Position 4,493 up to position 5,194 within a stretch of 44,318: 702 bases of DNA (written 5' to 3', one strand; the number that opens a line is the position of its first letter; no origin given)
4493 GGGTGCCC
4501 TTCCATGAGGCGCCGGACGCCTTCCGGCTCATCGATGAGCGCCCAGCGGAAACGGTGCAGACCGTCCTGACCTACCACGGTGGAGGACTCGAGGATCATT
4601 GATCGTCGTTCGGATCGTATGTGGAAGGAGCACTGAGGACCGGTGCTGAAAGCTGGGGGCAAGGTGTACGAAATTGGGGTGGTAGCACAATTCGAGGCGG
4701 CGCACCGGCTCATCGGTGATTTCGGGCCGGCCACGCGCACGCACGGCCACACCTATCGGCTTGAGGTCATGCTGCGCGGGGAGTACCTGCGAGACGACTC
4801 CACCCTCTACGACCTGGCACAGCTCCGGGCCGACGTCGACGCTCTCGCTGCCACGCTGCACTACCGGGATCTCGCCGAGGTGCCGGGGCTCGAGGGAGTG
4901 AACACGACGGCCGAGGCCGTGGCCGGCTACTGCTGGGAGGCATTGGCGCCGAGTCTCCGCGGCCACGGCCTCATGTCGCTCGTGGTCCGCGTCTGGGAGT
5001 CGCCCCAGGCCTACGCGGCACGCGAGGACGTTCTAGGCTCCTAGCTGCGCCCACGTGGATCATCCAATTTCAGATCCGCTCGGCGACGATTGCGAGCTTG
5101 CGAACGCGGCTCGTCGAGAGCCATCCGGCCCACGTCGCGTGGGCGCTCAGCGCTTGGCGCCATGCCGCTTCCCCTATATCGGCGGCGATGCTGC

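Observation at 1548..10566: Mixed pterin-branch and pyrimidine-branch enzyme cluster with methyl- and glycosyltransferases: a possible pathway to a tailored pteridine or azapteridine-like metabolite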

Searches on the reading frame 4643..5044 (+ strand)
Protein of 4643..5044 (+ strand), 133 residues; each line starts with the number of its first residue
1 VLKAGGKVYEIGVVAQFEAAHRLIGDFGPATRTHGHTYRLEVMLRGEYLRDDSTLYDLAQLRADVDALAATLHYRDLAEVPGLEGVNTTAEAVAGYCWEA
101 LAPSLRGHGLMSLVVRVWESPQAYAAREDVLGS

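Call 5: search_protein_families(library=pfam, proteins=[window:4643-5044:+], max_evalue=0.01)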
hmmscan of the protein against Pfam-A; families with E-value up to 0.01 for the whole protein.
window:4643-5044:+ (133 aa): 1 family
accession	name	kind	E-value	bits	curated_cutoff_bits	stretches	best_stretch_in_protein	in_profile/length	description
PF01242.24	PTPS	-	2.3e-27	95.8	22.4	1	11-126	2-117/121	6-pyruvoyl tetrahydropterin synthase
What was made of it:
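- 4643..5044 (+): PTPS-IV-like T-fold protein. It is part of the invariant core and is the family marker. Pfam PTPS E 2e-27 (call 5).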

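Call 7: search_protein_families(library=ncbifam, proteins=[window:4643-5044:+], max_evalue=0.001)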
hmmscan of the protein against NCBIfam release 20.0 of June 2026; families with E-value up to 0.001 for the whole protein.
window:4643-5044:+ (133 aa): 2 families
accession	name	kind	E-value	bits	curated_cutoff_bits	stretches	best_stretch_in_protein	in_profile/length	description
TIGR03367.1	queuosine_QueD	equivalog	6.3e-15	55.4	89.25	1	11-102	2-91/92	6-carboxytetrahydropterin synthase QueD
TIGR00039.1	6PTHBS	subfamily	1.3e-12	48.1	125.5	1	11-123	4-115/124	6-pyruvoyl tetrahydropterin synthase/6-carboxytetrahydropterin synthase family protein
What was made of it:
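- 4643..5044 (+): QueD and PTPS NCBIfam cut-offs are not met (call 7).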

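Call 16: search_solved_structures(query=window:4643-5044:+, show_alignments=3, max_evalue=0.01)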
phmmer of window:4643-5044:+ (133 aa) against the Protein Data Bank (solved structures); distinct sequences matched with E-value up to 0.01: 10.
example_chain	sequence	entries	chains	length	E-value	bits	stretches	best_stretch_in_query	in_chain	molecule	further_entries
3d7j_A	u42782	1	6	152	1.3e-12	50.9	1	4-128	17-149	Uncharacterized protein SCO6650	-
4ntk_A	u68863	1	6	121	4.3e-08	36.3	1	16-105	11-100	6-carboxy-5,6,7,8-tetrahydropterin synthase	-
2oba_A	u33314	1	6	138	5e-08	36.1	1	14-105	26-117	Probable 6-pyruvoyl tetrahydrobiopterin synthase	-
3qna_A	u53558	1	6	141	5.6e-08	35.9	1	16-105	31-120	6-carboxy-5,6,7,8-tetrahydropterin synthase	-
4ntm_A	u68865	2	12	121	1.5e-07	34.6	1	16-105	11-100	6-carboxy-5,6,7,8-tetrahydropterin synthase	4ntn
3qn0_A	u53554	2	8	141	1.9e-07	34.2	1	16-105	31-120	6-carboxy-5,6,7,8-tetrahydropterin synthase | 6-pyruvoyl tetrahydrobiopterin synthase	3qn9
2g64_A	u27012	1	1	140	8.2e-07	32.2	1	31-121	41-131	Putative 6-pyruvoyl tetrahydrobiopterin synthase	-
2dj6_A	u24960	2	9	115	0.00011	25.3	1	13-119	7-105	hypothetical protein PH0634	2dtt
3i2b_A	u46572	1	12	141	0.00018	24.6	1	32-106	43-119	6-pyruvoyl tetrahydrobiopterin synthase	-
1b66_A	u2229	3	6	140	0.0003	23.9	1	32-110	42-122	6-PYRUVOYL TETRAHYDROPTERIN SYNTHASE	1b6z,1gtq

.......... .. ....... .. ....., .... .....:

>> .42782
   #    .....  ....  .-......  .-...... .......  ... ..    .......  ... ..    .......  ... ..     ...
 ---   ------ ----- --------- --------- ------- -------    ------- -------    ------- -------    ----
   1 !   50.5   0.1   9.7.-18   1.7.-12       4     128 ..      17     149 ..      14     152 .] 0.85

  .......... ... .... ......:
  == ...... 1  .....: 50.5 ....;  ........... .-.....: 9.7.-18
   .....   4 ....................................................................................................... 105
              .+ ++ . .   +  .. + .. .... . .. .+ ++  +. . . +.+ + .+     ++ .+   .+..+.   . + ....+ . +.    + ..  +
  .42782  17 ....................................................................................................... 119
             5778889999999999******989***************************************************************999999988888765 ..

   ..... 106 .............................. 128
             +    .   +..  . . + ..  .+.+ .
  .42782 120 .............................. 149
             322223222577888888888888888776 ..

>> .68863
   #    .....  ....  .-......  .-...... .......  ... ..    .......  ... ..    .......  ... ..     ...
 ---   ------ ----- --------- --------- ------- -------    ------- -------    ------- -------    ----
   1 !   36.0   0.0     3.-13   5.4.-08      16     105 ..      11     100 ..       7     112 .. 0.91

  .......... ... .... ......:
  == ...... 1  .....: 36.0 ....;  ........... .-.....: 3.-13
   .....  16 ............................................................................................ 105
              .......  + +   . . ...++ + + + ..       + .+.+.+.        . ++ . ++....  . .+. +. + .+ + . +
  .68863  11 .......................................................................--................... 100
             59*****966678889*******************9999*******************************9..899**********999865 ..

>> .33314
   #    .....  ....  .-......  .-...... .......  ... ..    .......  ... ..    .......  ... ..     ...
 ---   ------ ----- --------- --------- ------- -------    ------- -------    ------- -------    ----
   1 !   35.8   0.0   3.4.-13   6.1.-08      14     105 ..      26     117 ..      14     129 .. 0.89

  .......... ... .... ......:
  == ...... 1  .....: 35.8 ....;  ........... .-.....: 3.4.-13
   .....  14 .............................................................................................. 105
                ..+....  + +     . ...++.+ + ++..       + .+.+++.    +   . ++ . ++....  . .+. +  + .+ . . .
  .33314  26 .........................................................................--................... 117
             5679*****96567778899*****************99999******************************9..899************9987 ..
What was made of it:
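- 4643..5044 (+): Best PDB hit is 3D7J, SCO6650 (call 16).
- Closest known: Streptomyces coelicolor SCO6650-SCO6655 orphan locus. Same: SCO6650 is the best solved-structure match of the window protein (call 16).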

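Call 24: find_homologous_proteins(query=window:4643-5044:+, max_evalue=0.00001)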
Query window:4643-5044:+ (133 aa): 1305 proteins with E <= 0.00001 among 1399 candidates; the best 120 are listed.
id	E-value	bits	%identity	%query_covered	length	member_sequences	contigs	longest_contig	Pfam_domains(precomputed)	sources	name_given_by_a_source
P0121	1.1e-80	286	98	100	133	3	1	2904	PF01242.25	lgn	-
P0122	1.0e-58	215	74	100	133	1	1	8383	PF01242.25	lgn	-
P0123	1.1e-58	215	77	95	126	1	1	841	PF01242.25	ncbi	-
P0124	2.0e-58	214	77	94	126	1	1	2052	PF01242.25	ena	-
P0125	6.9e-58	212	77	93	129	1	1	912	PF01242.25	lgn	-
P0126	8.4e-58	212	78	93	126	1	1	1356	PF01242.25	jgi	jgi:6-pyruvoyltetrahydropterin/6-carboxytetrahydropterin synthase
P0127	8.9e-58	212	75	95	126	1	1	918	PF01242.25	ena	-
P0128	1.4e-57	211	76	93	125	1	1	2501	PF01242.25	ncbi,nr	ncbi:MAG TPA: 6-carboxytetrahydropterin synthase [Rubrobacteraceae bacterium]|nr:6-carboxytetrahydro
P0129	1.6e-57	211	76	93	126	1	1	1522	PF01242.25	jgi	-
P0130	2.6e-57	210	78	93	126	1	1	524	PF01242.25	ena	-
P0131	2.7e-57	210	77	94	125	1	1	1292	PF01242.25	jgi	jgi:6-pyruvoyltetrahydropterin/6-carboxytetrahydropterin synthase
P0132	2.9e-57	210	78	93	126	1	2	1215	PF01242.25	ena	-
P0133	2.9e-57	210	77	93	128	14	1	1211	PF01242.25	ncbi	-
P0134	3.2e-57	210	79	93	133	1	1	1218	PF01242.25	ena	-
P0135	5.5e-57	209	77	93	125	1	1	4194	PF01242.25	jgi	jgi:6-pyruvoyltetrahydropterin/6-carboxytetrahydropterin synthase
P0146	2.5e-56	207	75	92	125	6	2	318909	PF01242.25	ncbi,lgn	-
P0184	1.8e-55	204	77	93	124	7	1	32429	PF01242.25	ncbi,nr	ncbi:MAG TPA: 6-carboxytetrahydropterin synthase [Thermomicrobiales bacterium]|nr:6-carboxytetrahydr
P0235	7.3e-55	202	74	94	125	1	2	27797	PF01242.25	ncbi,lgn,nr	ncbi:MAG TPA: 6-carboxytetrahydropterin synthase [Rubrobacteraceae bacterium]|nr:6-carboxytetrahydro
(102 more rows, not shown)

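Call 25: find_encoding_contigs(protein=P0235, flank=10000, max_places=2)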
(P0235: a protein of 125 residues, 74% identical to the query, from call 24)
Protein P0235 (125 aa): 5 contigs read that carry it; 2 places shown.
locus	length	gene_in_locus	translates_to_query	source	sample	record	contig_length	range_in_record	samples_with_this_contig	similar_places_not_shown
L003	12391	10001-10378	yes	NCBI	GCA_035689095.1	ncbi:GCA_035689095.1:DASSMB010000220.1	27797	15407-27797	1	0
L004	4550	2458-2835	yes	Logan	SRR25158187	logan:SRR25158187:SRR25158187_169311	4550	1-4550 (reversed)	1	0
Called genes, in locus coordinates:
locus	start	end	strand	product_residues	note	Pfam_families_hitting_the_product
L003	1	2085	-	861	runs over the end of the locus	PF01339:CheB_methylest, PF03705:CheR_N, PF01739:CheR, PF13188:PAS_8 (faint), PF00989:PAS (weak), PF08448:PAS_4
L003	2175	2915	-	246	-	PF00027:cNMP_binding, PF13545:HTH_Crp_2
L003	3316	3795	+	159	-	PF26450:DUF8129 (weak)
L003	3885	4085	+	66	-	-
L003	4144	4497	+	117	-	-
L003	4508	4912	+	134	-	PF00072:Response_reg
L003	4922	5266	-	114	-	-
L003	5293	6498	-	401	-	PF06779:MFS_4 (faint), PF12832:MFS_1_like (faint), PF07690:MFS_1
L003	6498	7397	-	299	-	PF01553:Acyltransferase (weak)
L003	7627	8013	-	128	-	PF02152:FolB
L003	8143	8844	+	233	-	PF01872:RibD_C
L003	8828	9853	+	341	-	PF16912:Glu_dehyd_C, PF00107:ADH_zinc_N, PF13602:ADH_zinc_N_2 (weak)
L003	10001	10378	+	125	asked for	PF01242:PTPS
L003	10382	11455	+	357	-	PF13439:Glyco_transf_4, PF20706:GT4-conflict, PF00534:Glycos_transf_1, PF13692:Glyco_trans_1_4, PF13524:Glyco_trans_1_2 (weak)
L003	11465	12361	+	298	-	PF13489:Methyltransf_23, PF08241:Methyltransf_11, PF08242:Methyltransf_12, PF13649:Methyltransf_25, PF13847:Methyltransf_31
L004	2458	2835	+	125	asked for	PF01242:PTPS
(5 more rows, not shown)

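Call 26: find_encoding_contigs(protein=P0146, flank=10000, max_places=2)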
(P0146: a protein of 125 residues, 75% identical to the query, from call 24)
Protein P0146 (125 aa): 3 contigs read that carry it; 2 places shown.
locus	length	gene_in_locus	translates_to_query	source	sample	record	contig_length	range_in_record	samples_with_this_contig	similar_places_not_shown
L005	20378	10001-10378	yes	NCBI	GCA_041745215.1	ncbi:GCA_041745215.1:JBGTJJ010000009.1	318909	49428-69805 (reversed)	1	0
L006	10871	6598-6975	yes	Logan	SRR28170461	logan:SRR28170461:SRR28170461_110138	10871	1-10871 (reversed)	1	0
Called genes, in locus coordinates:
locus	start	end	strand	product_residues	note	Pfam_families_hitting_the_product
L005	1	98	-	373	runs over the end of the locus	PF02417:Chromate_transp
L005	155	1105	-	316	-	PF00924:MS_channel_2nd, PF21082:MS_channel_3rd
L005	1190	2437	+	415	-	PF00890:FAD_binding_2 (faint), PF01266:DAO (faint), PF01593:Amino_oxidase, PF01946:Thi4 (weak), PF03486:HI0933_like (faint), PF07992:Pyr_redox_2 (faint), PF13450:NAD_binding_8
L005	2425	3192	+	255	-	PF00005:ABC_tran, PF13304:AAA_21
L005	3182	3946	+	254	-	PF01061:ABC2_membrane, PF12698:ABC2_membrane_3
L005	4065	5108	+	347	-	PF04188:Mannosyl_trans2 (weak), PF13231:PMT_2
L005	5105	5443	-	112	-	-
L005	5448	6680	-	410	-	PF07690:MFS_1, PF12832:MFS_1_like (faint), PF05977:MFS_3 (weak), PF07690:MFS_1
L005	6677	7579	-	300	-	PF01553:Acyltransferase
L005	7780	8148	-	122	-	PF02152:FolB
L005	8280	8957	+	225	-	PF01872:RibD_C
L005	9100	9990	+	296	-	PF16912:Glu_dehyd_C (weak), PF00107:ADH_zinc_N, PF13602:ADH_zinc_N_2 (weak)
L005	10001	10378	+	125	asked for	PF01242:PTPS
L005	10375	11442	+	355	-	PF20706:GT4-conflict, PF00534:Glycos_transf_1, PF13692:Glyco_trans_1_4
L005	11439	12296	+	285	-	PF08241:Methyltransf_11, PF08242:Methyltransf_12, PF13649:Methyltransf_25, PF13847:Methyltransf_31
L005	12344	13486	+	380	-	PF21320:WHD_Rv2258c, PF13489:Methyltransf_23, PF02353:CMAS, PF05175:MTS, PF08241:Methyltransf_11, PF08242:Methyltransf_12, PF13649:Methyltransf_25, PF13847:Methyltransf_31, +1 more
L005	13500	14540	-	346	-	PF01699:Na_Ca_ex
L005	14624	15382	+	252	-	PF02811:PHP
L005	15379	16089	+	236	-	PF01411:tRNA-synt_2c, PF07973:tRNA_SAD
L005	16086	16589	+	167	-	PF02643:DUF192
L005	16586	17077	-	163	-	-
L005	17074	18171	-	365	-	-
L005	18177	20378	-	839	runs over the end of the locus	PF00862:GT-B_Sucrose_synth, PF13439:Glyco_transf_4, PF13579:Glyco_trans_4_4, PF00534:Glycos_transf_1, PF13692:Glyco_trans_1_4, PF13524:Glyco_trans_1_2 (faint), PF00294:PfkB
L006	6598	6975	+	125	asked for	PF01242:PTPS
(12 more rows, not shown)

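Call 28: find_related_loci(query=A1, collection=genome_contigs, flank=10000)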
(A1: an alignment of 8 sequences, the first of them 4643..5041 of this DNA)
Query A1 (133 aa) in genome_contigs; peptide patterns used: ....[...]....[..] (x = any residue, [..] = any of these).
600 stretches matched a pattern (row limit reached: there are more); 577 encode a relative of the query (tblastn E <= 1e-3); the best 80 are kept; 80 distinct loci.
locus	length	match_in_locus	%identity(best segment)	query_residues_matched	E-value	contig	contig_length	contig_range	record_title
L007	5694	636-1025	75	2-131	6e-60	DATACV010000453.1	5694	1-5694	MAG TPA_asm: Rubrobacteraceae bacterium isolate SMAG_U6733 k141_1294807, whole genome shotgun sequence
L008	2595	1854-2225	71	8-131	1e-57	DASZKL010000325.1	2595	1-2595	MAG TPA_asm: Rubrobacteraceae bacterium isolate SMAG_U6654 k141_752174, whole genome shotgun sequence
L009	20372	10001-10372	71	8-131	8e-56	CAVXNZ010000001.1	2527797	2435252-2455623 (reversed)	MAG: uncultured Chloroflexia bacterium isolate MFD01721.bin.1.126 genome assembly, contig: contig_14170, whole genome sh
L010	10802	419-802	67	5-132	2e-55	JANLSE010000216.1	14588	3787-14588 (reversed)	MAG: Roseiflexaceae bacterium isolate OTE_25_metabat_459 OTE_25_k141_2257526, whole genome shotgun sequence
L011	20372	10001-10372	70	8-131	5e-55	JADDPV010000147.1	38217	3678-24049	MAG: Rubrobacter sp. isolate LC3_2 AB19_LC3_81_length_38260_cov_43, whole genome shotgun sequence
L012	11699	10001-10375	70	7-131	6e-55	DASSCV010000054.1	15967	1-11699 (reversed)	MAG TPA_asm: Rubrobacter sp. isolate SMAG_U931 k141_555282, whole genome shotgun sequence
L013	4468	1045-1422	69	7-132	2e-54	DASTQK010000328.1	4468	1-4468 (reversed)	MAG TPA_asm: Rubrobacteraceae bacterium isolate SMAG_U2221 k141_1740422, whole genome shotgun sequence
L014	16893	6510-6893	66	5-131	2e-52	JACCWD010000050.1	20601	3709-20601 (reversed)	MAG: Rubrobacter sp. isolate MGR_bin143 SD2897-2912_k127_1457251, whole genome shotgun sequence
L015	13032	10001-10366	67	8-129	8e-52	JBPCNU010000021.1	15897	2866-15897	MAG: Rubrobacter sp. isolate TH_ant_mag_138 S1Ck127_9529183_flag_1_multi_7.9078_len_15897, whole genome shotgun sequence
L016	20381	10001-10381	61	5-131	2e-51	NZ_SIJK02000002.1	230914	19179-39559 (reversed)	Candidatus Chloroploca mongolica isolate M50-1 NODE_2_length_230914_cov_54.089986, whole genome shotgun sequence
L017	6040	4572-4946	67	7-131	2e-50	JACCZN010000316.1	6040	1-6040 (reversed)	MAG: Rubrobacter sp. isolate MGR_bin231 SD2897-2912_k127_4549344, whole genome shotgun sequence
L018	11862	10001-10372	63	8-131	1e-50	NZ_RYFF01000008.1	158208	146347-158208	Candidatus Chloroploca sp. Khr17 NODE_8, whole genome shotgun sequence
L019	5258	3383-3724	67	8-121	4e-46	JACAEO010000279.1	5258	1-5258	MAG: Chloroflexota bacterium isolate L.E.CH.39_1 k119_2176070, whole genome shotgun sequence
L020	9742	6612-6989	56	1-126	9e-42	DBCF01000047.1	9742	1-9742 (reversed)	MAG TPA_asm: Roseiflexaceae bacterium UBA965 UBA965_contig_58709, whole genome shotgun sequence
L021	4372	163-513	65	8-124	1e-41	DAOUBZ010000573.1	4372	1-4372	MAG TPA_asm: Chloroflexaceae bacterium isolate H71_758 k91_1717113, whole genome shotgun sequence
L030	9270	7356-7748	37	5-128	2e-18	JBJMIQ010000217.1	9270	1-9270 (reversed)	MAG: Nocardioides sp. isolate 12C16O_72h_100_unf_bin_11 k141_2818438, whole genome shotgun sequence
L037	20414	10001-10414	32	2-131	9e-16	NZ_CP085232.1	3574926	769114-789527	Vreelandella aquamarina strain ADH-27 chromosome, complete genome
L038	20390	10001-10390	36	8-128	1e-15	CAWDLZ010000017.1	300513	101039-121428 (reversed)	MAG: uncultured Alphaproteobacteria bacterium isolate MFD04492.bin.2.120 genome assembly, contig: contig_39244, whole ge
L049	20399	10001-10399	35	8-132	4e-15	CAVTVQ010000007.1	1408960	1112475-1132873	MAG: uncultured Actinomycetes bacterium isolate MFD09267.bin.2.334 genome assembly, contig: contig_30208, whole genome s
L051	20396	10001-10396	34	5-128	8e-15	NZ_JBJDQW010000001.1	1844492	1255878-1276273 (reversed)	Streptomyces sp. NPDC002176 NPDC002176_155_A7.ctg-0001, whole genome shotgun sequence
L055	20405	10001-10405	33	5-131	1e-14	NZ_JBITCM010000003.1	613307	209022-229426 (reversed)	Streptomyces sp. NPDC051738 NPDC051738_382_A2.ctg-0003, whole genome shotgun sequence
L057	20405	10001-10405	33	5-131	1e-14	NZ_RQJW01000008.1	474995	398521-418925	Streptomyces cyaneus strain CGMCC 4.1671 Scaffold7_1, whole genome shotgun sequence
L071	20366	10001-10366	34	8-128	2e-14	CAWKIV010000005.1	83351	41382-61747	MAG: uncultured Actinomycetota bacterium isolate MFD02840.bin.1.327 genome assembly, contig: contig_148003, whole genome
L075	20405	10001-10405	32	5-131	3e-14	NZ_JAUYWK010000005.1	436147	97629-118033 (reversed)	Streptomyces sasae strain JR-39 Scaffold5, whole genome shotgun sequence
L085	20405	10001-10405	32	5-131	4e-14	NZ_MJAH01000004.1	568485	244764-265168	Streptomyces sp. LUP47B scaffold4.1, whole genome shotgun sequence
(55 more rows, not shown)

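Call 32: search_protein_families(library=pfam, proteins=[L037:6537-7874:-, L037:7994-8734:-, L037:9007-9987:+, L037:10001-10417:+, L037:10414-12348:+, L037:12352-14271:+, L037:13330-14193:-, L037:14192-15361:+, L037:15358-16152:-, L037:16190-16981:-], max_evalue=0.001)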
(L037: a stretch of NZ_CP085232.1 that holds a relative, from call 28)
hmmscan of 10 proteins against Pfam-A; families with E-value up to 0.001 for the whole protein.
L037:6537-7874:- (445 aa): 1 family
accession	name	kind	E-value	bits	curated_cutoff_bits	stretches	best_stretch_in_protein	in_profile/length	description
PF05139.19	Erythro_esteras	-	3.8e-130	435.2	26.4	1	72-423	1-358/358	Erythromycin esterase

L037:7994-8734:- (246 aa): 1 family
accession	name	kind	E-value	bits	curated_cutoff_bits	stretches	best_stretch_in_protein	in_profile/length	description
PF01066.26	CDP-OH_P_transf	-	8.8e-17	62.3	22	1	72-218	4-144/152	CDP-alcohol phosphatidyltransferase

L037:9007-9987:+ (326 aa): 2 families
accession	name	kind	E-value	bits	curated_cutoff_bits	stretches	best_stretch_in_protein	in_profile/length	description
PF00107.32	ADH_zinc_N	-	5e-06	26.9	31.8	1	162-266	4-117/129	Zinc-binding dehydrogenase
PF02737.24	3HCDH_N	-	0.00068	20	22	1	151-186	2-36/180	3-hydroxyacyl-CoA dehydrogenase, NAD binding domain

L037:10001-10417:+ (138 aa): 1 family
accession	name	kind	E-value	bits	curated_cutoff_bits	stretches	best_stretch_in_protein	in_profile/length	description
PF01242.24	PTPS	-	3.3e-26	92.1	22.4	1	10-136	2-120/121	6-pyruvoyl tetrahydropterin synthase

L037:10414-12348:+ (644 aa): 5 families
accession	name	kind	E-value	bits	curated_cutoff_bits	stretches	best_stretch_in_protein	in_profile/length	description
PF00534.26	Glycos_transf_1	-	9.5e-29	100.6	26.4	1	174-326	13-166/172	Glycosyl transferases group 1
PF13692.12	Glyco_trans_1_4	-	3.3e-27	95.9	27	1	178-317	3-141/142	Glycosyl transferases group 1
PF20706.3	GT4-conflict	-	1.3e-12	47.8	26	1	139-286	161-314/385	Family 4 Glycosyltransferase in conflict systems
PF13649.12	Methyltransf_25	-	6.2e-08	33.7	27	1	403-498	3-90/97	Methyltransferase domain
PF08242.18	Methyltransf_12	-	0.0002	22.5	30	1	403-493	2-85/98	Methyltransferase domain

L037:12352-14271:+ (639 aa): 1 family
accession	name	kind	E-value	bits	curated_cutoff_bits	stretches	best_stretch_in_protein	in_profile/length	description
PF03706.18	LPG_synthase_TM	-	2.2e-39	136.2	33.4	1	16-295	2-298/302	Lysylphosphatidylglycerol synthase TM region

L037:13330-14193:- (287 aa): 1 family
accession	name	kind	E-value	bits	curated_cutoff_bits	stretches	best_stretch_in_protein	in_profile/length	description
PF01872.23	RibD_C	-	1.5e-38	133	24.1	1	80-260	2-180/197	RibD C-terminal domain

L037:14192-15361:+ (389 aa): 1 family
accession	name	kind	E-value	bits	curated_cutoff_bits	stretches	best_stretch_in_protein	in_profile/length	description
PF00925.25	GTP_cyclohydro2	-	7.6e-55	185.4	23.3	1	189-354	2-163/165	GTP cyclohydrolase II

L037:15358-16152:- (264 aa): 1 family
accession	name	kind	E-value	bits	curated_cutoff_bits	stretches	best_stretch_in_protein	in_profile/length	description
PF02633.19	Creatininase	-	7.8e-61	206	31.3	1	6-246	1-238/238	Creatinine amidohydrolase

L037:16190-16981:- (263 aa): 1 family
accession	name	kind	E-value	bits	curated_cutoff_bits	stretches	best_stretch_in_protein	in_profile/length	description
PF05050.19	Methyltransf_21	-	8.7e-16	59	22.7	1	47-182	1-139/173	Methyltransferase FkbM domain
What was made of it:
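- The methyltransferase is fused to the GT4 in Halomonas (call 32).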
